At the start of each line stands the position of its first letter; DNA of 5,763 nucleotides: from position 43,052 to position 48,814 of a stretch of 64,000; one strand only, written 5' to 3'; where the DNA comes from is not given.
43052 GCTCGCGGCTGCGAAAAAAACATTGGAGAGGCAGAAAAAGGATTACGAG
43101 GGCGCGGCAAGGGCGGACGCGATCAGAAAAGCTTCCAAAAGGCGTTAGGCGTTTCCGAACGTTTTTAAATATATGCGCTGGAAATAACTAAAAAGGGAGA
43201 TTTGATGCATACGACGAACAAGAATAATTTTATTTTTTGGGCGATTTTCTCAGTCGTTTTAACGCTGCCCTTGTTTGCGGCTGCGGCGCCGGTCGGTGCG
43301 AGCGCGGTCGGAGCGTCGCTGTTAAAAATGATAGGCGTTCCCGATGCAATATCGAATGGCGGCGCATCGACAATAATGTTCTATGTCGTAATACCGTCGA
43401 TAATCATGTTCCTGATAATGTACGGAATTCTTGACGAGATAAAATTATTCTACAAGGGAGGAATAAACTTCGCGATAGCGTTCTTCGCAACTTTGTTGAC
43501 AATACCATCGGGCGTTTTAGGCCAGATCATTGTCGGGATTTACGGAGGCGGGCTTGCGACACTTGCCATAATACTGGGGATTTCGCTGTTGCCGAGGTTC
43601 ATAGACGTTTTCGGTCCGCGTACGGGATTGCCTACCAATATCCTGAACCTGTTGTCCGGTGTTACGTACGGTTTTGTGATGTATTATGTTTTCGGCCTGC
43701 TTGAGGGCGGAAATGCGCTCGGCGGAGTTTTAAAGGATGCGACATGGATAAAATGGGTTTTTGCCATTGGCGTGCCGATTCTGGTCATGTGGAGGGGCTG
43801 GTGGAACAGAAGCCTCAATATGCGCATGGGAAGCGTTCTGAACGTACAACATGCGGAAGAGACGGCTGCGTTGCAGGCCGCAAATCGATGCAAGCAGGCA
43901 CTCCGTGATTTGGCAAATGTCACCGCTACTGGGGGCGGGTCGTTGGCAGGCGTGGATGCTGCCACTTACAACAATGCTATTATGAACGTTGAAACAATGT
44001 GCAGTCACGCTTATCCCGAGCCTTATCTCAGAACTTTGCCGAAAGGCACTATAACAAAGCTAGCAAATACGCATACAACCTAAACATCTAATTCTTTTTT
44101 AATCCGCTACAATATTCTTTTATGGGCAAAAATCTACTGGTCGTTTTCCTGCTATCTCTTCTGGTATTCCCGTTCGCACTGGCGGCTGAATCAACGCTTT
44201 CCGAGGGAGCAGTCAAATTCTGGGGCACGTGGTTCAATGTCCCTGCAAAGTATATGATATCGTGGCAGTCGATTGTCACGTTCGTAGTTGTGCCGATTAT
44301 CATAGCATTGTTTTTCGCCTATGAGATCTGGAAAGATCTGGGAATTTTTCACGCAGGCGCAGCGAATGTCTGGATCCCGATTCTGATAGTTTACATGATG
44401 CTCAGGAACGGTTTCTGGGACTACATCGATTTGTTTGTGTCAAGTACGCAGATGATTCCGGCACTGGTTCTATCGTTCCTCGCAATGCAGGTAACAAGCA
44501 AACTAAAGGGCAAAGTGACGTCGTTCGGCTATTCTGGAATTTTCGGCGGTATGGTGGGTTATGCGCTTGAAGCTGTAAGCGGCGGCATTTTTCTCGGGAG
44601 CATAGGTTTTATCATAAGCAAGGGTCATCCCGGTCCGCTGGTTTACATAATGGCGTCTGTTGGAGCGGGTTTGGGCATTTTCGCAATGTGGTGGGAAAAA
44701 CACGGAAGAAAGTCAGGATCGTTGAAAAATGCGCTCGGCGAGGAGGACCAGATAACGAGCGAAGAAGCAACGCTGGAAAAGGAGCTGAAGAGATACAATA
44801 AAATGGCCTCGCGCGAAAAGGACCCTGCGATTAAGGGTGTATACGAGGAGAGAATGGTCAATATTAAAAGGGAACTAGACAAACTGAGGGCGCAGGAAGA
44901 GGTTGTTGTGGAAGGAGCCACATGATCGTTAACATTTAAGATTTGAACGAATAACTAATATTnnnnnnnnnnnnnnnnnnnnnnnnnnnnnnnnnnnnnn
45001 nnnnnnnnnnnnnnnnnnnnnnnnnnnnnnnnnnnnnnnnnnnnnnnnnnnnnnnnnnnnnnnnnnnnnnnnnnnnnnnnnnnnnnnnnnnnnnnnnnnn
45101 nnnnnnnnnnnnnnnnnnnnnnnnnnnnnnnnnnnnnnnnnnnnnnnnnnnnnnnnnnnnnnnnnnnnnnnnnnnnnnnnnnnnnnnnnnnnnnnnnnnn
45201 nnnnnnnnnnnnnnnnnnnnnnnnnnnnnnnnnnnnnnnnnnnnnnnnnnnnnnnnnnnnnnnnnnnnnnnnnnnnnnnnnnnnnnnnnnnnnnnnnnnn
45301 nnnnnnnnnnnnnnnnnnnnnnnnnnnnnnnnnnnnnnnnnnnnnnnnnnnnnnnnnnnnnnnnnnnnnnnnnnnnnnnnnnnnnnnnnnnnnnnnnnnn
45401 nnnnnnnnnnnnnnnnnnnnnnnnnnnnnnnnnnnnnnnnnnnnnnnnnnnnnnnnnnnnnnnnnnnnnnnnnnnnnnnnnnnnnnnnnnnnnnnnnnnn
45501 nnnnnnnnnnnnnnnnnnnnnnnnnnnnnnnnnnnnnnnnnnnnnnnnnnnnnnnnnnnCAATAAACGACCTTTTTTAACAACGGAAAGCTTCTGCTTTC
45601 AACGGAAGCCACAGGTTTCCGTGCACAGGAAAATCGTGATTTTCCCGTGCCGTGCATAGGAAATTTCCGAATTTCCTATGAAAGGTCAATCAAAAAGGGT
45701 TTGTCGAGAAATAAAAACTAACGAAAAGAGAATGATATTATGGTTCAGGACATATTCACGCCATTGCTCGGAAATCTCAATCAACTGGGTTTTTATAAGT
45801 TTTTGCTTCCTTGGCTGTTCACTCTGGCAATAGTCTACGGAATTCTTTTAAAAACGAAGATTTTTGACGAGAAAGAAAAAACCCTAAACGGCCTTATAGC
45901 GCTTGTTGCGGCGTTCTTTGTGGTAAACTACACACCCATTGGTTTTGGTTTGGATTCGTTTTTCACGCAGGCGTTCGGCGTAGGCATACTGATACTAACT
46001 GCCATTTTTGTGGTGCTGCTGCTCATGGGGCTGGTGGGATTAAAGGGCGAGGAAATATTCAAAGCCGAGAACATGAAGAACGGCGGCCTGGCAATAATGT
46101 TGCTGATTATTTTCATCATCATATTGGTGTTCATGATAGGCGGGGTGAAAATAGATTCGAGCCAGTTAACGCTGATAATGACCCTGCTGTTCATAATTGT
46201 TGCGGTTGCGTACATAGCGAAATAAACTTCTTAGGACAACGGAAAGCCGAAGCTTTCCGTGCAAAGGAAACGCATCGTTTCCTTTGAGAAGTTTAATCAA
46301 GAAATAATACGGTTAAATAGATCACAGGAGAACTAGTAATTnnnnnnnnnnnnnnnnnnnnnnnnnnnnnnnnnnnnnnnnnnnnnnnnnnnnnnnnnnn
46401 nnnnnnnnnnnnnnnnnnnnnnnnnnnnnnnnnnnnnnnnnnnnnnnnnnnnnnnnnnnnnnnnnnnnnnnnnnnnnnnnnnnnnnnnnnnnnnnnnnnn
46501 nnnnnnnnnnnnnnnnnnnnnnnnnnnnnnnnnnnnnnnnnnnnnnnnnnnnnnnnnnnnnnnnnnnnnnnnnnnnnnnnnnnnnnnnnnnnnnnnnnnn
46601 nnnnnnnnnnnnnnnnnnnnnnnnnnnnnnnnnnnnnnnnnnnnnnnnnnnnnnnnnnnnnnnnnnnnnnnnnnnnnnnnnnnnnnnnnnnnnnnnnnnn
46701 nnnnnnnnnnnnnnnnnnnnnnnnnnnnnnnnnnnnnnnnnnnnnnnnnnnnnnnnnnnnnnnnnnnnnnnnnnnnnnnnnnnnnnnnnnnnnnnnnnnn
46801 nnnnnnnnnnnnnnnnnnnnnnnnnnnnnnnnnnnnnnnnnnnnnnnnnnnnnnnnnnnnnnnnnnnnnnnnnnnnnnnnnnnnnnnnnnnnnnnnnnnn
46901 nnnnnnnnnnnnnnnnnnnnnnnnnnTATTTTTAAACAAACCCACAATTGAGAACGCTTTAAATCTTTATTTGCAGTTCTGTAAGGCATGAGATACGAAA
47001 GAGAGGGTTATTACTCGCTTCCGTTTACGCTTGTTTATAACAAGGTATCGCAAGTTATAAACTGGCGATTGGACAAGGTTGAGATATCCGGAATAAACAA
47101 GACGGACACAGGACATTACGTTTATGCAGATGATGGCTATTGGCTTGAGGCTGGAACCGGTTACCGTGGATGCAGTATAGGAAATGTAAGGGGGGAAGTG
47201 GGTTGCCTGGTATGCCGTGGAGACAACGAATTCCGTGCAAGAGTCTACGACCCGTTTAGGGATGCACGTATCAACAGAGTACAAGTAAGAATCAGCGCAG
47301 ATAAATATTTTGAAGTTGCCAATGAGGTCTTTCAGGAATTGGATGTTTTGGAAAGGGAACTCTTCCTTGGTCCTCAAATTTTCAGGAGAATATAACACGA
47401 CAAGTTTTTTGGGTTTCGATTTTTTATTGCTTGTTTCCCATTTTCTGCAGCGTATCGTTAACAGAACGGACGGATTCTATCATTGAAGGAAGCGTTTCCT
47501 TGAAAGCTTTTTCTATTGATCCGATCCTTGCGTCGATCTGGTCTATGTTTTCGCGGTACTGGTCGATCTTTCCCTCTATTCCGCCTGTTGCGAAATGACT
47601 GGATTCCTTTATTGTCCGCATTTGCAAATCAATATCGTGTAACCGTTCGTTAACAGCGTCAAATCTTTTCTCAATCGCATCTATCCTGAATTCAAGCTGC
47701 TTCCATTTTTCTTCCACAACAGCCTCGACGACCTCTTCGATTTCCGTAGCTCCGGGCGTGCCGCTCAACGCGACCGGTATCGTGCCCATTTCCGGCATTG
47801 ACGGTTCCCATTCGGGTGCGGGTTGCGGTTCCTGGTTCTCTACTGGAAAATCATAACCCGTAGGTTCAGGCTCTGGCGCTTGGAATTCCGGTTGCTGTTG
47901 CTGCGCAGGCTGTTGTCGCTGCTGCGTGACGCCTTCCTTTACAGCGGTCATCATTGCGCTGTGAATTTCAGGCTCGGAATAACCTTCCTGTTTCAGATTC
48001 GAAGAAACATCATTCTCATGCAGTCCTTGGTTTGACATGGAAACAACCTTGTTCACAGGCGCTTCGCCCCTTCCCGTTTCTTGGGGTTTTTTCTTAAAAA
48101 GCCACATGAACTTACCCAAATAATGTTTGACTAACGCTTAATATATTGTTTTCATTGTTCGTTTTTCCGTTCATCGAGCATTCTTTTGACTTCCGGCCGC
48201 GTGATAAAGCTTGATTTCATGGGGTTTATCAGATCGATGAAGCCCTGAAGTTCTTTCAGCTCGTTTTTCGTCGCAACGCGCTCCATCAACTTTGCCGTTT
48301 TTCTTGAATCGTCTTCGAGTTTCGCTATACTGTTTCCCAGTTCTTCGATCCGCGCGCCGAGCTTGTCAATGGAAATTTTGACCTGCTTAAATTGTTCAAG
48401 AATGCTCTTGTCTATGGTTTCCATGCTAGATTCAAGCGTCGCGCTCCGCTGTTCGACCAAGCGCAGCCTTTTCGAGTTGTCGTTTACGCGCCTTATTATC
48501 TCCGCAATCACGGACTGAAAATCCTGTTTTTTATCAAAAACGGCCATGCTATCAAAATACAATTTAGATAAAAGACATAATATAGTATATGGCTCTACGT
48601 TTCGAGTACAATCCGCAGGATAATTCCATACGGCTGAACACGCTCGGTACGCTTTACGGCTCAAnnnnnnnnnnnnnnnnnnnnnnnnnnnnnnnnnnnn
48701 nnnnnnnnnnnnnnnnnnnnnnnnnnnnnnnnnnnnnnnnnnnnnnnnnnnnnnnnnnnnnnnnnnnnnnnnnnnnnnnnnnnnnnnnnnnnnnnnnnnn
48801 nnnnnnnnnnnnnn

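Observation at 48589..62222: Fourteen-kb type IV pilus-like locus with at least 9 class III signal-peptide-like proteins, unusually Cys-rich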

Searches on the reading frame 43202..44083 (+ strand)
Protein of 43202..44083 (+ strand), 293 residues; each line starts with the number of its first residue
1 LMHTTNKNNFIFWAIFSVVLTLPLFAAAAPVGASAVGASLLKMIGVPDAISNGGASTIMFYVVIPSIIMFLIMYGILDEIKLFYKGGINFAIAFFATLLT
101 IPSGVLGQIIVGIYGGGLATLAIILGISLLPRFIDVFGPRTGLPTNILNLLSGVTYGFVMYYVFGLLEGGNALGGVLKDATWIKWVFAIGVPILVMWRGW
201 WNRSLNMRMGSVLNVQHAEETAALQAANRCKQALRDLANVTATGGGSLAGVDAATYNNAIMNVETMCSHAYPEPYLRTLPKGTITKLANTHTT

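Call 15: search_protein_families(library=pfam, proteins=[window:43202-44083:+], max_evalue=0.1)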
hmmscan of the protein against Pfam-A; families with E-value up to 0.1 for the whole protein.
window:43202-44083:+ (293 aa): 0 families

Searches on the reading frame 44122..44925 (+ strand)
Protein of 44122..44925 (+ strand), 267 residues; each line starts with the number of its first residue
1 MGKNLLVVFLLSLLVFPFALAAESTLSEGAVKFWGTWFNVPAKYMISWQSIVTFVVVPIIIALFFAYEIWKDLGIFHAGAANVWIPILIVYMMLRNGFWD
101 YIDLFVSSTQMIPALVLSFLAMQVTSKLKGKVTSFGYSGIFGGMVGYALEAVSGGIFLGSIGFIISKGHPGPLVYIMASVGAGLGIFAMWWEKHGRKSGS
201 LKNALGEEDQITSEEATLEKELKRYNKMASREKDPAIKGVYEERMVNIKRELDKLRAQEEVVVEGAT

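Call 15: search_protein_families(library=pfam, proteins=[window:44122-44925:+], max_evalue=0.1)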
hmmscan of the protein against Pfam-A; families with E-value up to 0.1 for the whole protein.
window:44122-44925:+ (267 aa): 1 family
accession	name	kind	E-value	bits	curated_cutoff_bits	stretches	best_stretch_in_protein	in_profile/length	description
PF12326.13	EOS1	-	0.056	13.9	23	0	43-66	133-156/163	N-glycosylation protein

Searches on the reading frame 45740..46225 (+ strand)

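Call 15: search_protein_families(library=pfam, proteins=[window:45740-46225:+], max_evalue=0.1)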
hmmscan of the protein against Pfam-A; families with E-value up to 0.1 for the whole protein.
window:45740-46225:+ (161 aa): 1 family
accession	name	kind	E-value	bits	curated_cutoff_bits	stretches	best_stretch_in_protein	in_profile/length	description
PF09843.14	DUF2070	-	0.006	15.4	30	1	15-159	38-172/561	Predicted membrane protein (DUF2070)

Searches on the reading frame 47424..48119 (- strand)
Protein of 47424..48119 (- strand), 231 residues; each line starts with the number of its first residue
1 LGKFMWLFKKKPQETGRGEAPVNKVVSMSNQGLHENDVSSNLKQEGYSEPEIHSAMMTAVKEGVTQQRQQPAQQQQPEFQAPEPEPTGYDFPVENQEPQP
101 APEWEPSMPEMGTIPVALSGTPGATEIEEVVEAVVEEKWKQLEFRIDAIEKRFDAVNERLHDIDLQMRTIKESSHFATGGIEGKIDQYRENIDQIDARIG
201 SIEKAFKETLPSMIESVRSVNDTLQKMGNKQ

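Call 15: search_protein_families(library=pfam, proteins=[window:47424-48119:-], max_evalue=0.1)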
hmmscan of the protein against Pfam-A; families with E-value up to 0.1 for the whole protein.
window:47424-48119:- (231 aa): 14 families
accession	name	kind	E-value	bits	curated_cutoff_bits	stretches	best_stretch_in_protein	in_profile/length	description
PF23991.1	DUF7310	-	9e-05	23.3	40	1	149-224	1-70/83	Coiled-coil region of unknown function (DUF7310)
PF07889.17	DUF1664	-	0.012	16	34.6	1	125-204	48-122/124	Protein of unknown function (DUF1664)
PF15188.11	CCDC-167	-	0.016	15.9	27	0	181-227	9-54/84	Coiled-coil domain-containing protein 167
PF09650.15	PHA_gran_rgn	-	0.017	15.9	26.6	1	147-216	16-81/87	Putative polyhydroxyalkanoic acid system protein (PHA_gran_rgn)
PF14357.11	DUF4404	-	0.024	15.7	27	1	181-228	33-82/83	Domain of unknown function (DUF4404)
PF10046.14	BLOC1_2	-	0.027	15.3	33.4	0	149-206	25-81/96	Biogenesis of lysosome-related organelles complex-1 subunit 2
PF09763.15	Sec3_CC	-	0.031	14.5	27.1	0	154-225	6-76/133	Exocyst complex component Sec3, coiled-coil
PF24850.1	CC_BshC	-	0.038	14.3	27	0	170-231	17-78/159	Bacillithiol biosynthesis BshC, C-terminal coiled-coil domain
PF16326.10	ABC_tran_CTD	-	0.042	14.5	32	0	138-165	9-36/69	ABC transporter C-terminal domain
PF20379.3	DUF6674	-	0.054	13.5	28.5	1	145-218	30-101/251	Family of unknown function (DUF6674)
PF05377.16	FlaC_arch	-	0.077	13.8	27.8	0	135-166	5-36/55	Flagella accessory protein C (FlaC)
PF05008.21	V-SNARE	-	0.08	13.8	25.9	0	181-226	41-86/92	Vesicle transport v-SNARE protein N-terminus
PF03670.18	UPF0184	-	0.087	13.7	21.5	0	135-163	31-59/83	Uncharacterised protein family (UPF0184)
PF08385.17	DHC_N1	-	0.087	11.9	28.3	0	136-207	200-271/562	Dynein heavy chain, N-terminal region 1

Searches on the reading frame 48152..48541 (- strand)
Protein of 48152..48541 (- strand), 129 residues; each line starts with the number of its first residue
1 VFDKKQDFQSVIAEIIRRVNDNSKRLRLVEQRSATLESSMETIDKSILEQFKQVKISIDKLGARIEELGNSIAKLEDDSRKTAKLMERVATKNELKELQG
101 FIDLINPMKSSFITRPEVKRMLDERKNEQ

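Call 77: search_solved_structures(query=A7, max_evalue=1)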
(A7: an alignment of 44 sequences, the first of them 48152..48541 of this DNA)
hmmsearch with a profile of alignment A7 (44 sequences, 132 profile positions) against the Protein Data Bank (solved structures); distinct sequences matched with E-value up to 1: 324 (the best 60 are shown).
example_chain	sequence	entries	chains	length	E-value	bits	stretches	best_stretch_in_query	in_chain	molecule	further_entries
7zr2_A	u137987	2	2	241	2.8e-06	30.6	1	35-95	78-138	Spike protein S2',Chimeric protein mimic of SARS-CoV-2 Spike HR1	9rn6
2yo0_A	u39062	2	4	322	4e-06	30.1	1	42-89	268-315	GENERAL CONTROL PROTEIN GCN4, PUTATIVE INNER MEMBRANE PROTEIN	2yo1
2yny_A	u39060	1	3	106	5.6e-06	29.6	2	47-86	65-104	GENERAL CONTROL PROTEIN GCN4, PUTATIVE INNER MEMBRANE PROTEIN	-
6gao_A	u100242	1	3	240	6.8e-06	29.4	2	31-86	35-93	Outer capsid protein sigma-1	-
2yo3_A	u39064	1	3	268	1.3e-05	28.4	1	42-88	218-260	GENERAL CONTROL PROTEIN GCN4, PUTATIVE INNER MEMBRANE PROTEIN, GENERAL CONTROL PROTEIN GCN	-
7o92_A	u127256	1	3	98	4.1e-05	26.8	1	60-97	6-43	hypothetical protein UY81_C0065G0003 residues 18-54 from Candidatus Giovannonibacteria bac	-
5apt_A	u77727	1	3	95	5.1e-05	26.5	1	55-105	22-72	GENERAL CONTROL PROTEIN GCN4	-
7o9v_A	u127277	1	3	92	5.1e-05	26.5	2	60-97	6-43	General control transcription factor GCN4,hypothetical protein OMM_04225 residues 244-274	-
7oah_A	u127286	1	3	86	8.5e-05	25.8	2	60-98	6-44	General control transcription factor GCN4,conserved hypothetical protein residues 311-335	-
3zmf_A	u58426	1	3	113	9.2e-05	25.7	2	58-86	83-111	GENERAL CONTROL PROTEIN GCN4, PUTATIVE INNER MEMBRANE PROTEIN, GENERAL CONTROL PROTEIN GCN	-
7oaa_A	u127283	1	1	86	0.0001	25.5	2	60-97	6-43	General control transcription factor GCN4,conserved hypothetical protein residues 311-335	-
2wpr_A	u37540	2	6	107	0.00014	25.1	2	16-89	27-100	TRIMERIC AUTOTRANSPORTER ADHESIN FRAGMENT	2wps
2wpq_A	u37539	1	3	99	0.00015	25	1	31-86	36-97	TRIMERIC AUTOTRANSPORTER ADHESIN FRAGMENT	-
5n72_A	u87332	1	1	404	0.00021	24.5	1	10-106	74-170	WipA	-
8qae_A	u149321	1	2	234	0.00021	24.5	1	31-98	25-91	sc-apCC-6-SLLA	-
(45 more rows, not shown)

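Call 78: search_protein_families(library=pfam, alignment_id=A7, max_evalue=0.01)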
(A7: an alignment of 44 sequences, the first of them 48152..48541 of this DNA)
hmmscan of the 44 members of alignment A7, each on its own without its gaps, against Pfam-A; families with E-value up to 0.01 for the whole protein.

A. member 1, window:48152-48541:- (129 aa): 6 families
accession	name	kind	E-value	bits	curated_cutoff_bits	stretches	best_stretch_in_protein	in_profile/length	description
PF06419.17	COG6_N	-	0.00081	20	27.4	1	35-109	19-98/114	Conserved oligomeric complex COG6, N-terminal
PF06825.17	HSBP1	-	0.0033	17.7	28.6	0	58-78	29-49/51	Heat shock factor binding protein 1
PF03194.20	LUC7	-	0.0043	17.3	33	1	8-91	89-163/246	LUC7 N_terminus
PF09762.14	CCDC93_CC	-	0.0044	16.5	30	1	4-98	130-219/429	CCDC93 coiled-coil domain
PF11727.13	ISG65-75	-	0.0059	16.3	25.1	1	3-86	57-140/281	Invariant surface glycoprotein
PF19111.5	DUF5798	-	0.0073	16.9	27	0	47-95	20-68/89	Family of unknown function (DUF5798)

B. families by the number of members that match (of 44 scanned): 106 families (the first 25 are shown)
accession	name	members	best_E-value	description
PF01519.22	DUF16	8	0.0002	Protein of unknown function DUF16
PF06419.17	COG6_N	8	0.00036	Conserved oligomeric complex COG6, N-terminal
PF05531.17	NPV_P10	8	0.0034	Nucleopolyhedrovirus P10 protein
PF07889.17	DUF1664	7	0.00027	Protein of unknown function (DUF1664)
PF10046.14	BLOC1_2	7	0.00029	Biogenesis of lysosome-related organelles complex-1 subunit 2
PF24164.1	TMP_N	7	0.00099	Tape measure protein N-terminal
PF04513.17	Baculo_PEP_C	6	1.9e-05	Baculovirus polyhedron envelope protein, PEP, C terminus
PF15397.11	DUF4618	6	6e-05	Domain of unknown function (DUF4618)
PF01496.24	V_ATPase_I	6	0.00016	V-type ATPase 116kDa subunit family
PF10779.14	XhlA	6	0.00016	Haemolysin XhlA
PF23991.1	DUF7310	5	5.2e-05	Coiled-coil region of unknown function (DUF7310)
PF14712.11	Snapin_Pallidin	5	0.0011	Snapin/Pallidin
PF20667.3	Sec10_N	4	3.7e-05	Exocyst complex component Sec10, N-terminal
PF03285.20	Paralemmin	4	8.3e-05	Paralemmin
PF03223.20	V-ATPase_C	4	0.00022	V-ATPase subunit C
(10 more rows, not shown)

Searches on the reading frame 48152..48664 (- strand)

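Call 15: search_protein_families(library=pfam, proteins=[window:48152-48664:-], max_evalue=0.1)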
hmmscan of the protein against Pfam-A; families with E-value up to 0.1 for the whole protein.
window:48152-48664:- (170 aa): 16 families
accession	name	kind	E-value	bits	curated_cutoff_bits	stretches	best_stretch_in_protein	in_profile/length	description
PF11727.13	ISG65-75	-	0.0011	18.7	25.1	1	16-126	24-139/281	Invariant surface glycoprotein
PF06419.17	COG6_N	-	0.0017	18.9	27.4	1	76-140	19-88/114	Conserved oligomeric complex COG6, N-terminal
PF03194.20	LUC7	-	0.0028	17.9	33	1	48-132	88-163/246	LUC7 N_terminus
PF06825.17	HSBP1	-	0.0056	16.9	28.6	0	99-119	29-49/51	Heat shock factor binding protein 1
PF19111.5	DUF5798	-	0.0076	16.9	27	1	88-136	20-68/89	Family of unknown function (DUF5798)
PF22638.1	FlgK_D1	-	0.024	14.7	28.6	1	47-122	20-94/233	Flagellar hook-associated protein FlgK helical domain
PF23991.1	DUF7310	-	0.028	15.3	40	0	43-86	13-58/83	Coiled-coil region of unknown function (DUF7310)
PF23762.1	SHCBP_N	-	0.032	14.4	27.1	1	82-146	158-223/229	SHCBP N-terminal domain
PF02152.23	FolB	-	0.037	14.9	31.8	1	69-108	60-103/113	Dihydroneopterin aldolase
PF00580.27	UvrD-helicase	-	0.04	14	23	1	40-166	103-212/271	UvrD/REP helicase N-terminal domain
PF05377.16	FlaC_arch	-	0.043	14.6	27.8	0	90-131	7-48/55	Flagella accessory protein C (FlaC)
PF01496.24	V_ATPase_I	-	0.045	12.1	30.7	1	45-144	17-117/815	V-type ATPase 116kDa subunit family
PF16326.10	ABC_tran_CTD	-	0.048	14.3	32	0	92-135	10-55/69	ABC transporter C-terminal domain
PF10046.14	BLOC1_2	-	0.07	13.9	33.4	0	64-118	33-86/96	Biogenesis of lysosome-related organelles complex-1 subunit 2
PF05549.16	Allexi_40kDa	-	0.072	13.1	26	1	53-128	83-156/271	Allexivirus 40kDa protein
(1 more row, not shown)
